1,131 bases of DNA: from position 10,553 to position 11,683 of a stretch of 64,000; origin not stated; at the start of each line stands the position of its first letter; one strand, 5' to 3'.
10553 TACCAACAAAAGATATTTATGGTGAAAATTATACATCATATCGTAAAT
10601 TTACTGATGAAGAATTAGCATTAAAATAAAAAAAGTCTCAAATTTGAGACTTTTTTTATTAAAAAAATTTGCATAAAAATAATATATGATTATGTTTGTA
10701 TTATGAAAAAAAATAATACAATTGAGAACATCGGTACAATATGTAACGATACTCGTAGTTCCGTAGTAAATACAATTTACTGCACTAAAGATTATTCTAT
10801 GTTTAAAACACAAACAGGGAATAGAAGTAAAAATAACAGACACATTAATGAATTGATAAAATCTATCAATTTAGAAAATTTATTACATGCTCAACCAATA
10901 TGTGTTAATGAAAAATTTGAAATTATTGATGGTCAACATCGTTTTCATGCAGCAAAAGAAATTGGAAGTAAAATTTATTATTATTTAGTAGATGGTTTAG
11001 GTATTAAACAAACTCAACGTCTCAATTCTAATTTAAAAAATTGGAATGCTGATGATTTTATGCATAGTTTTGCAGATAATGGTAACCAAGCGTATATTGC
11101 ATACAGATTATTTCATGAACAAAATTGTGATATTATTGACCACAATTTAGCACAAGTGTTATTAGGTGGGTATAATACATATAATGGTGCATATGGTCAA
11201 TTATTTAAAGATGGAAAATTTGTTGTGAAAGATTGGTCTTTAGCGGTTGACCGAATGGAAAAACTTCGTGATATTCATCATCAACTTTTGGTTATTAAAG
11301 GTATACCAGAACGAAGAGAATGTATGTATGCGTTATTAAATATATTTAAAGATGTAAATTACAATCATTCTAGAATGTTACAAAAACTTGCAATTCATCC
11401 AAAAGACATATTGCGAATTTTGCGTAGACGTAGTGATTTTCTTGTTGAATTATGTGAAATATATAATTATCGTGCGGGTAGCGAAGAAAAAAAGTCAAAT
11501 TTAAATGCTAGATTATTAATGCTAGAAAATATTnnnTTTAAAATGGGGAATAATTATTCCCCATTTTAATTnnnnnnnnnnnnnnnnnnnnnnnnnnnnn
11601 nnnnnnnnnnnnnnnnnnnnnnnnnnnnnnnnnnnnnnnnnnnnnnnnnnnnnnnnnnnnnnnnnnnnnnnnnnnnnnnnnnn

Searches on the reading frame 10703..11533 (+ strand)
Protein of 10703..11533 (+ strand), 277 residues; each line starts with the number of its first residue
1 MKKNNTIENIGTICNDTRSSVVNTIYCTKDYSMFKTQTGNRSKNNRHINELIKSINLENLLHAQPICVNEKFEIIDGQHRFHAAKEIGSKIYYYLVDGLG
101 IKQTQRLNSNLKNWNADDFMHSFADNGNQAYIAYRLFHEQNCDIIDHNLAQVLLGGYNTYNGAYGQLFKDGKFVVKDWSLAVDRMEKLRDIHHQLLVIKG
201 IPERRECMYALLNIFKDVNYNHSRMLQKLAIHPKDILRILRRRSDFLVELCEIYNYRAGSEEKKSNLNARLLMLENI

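Call 4: search_protein_families(library=pfam, proteins=[window:10703-11533:+], max_evalue=0.01)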
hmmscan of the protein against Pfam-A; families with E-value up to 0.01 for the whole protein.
window:10703-11533:+ (277 aa): 2 families
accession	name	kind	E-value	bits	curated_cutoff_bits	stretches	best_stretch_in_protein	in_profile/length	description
PF03235.19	GmrSD_N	-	0.00023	21.8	33.2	1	45-142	25-125/199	GmrSD restriction endonuclease, N-terminal domain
PF02195.25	ParB_N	-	0.003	18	26.3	1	43-90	22-71/95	ParB N-terminal domain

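Call 11: search_protein_families(library=phrogs, proteins=[window:10703-11533:+], max_evalue=0.001)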
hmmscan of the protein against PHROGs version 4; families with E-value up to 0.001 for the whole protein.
window:10703-11533:+ (277 aa): 6 families
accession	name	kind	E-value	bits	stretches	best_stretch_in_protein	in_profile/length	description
phrog_12305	-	DNA, RNA and nucleotide metabolism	5.8e-29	102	1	21-262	6-240/271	ParB-like partition protein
phrog_940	-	DNA, RNA and nucleotide metabolism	5e-06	27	1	37-104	18-84/388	nuclease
phrog_5931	-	unknown function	4.2e-05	24.2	1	33-99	23-90/282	-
phrog_8071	-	DNA, RNA and nucleotide metabolism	8.2e-05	23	1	35-90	16-70/389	ParB-like partition protein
phrog_7405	-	unknown function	0.00015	22.6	1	31-103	29-104/250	-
phrog_498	-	other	0.00057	19.5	1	41-108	51-119/633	DNA methyltransferase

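Call 55: search_protein_families(library=padloc, proteins=[window:10703-11533:+], max_evalue=0.01)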
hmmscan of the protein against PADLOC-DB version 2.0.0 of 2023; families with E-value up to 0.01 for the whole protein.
window:10703-11533:+ (277 aa): 0 families

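Call 56: search_protein_families(library=ncbifam, proteins=[window:10703-11533:+], max_evalue=0.01)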
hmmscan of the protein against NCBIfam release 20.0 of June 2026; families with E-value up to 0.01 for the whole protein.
window:10703-11533:+ (277 aa): 2 families
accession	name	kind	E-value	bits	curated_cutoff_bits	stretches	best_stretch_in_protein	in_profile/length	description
TIGR00180.1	parB_part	domain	1.9e-05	24.5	58.45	1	43-104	24-89/186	ParB/RepB/Spo0J family partition protein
TIGR04285.1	nucleoid_noc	exception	0.00041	19.8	315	1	44-90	22-69/255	nucleoid occlusion protein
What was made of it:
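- Checked: ORF 10703 is ParB-like by PHROG 12305 (5.8e-29), but below the Pfam and NCBIfam cutoffs (calls 4, 11, 56).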
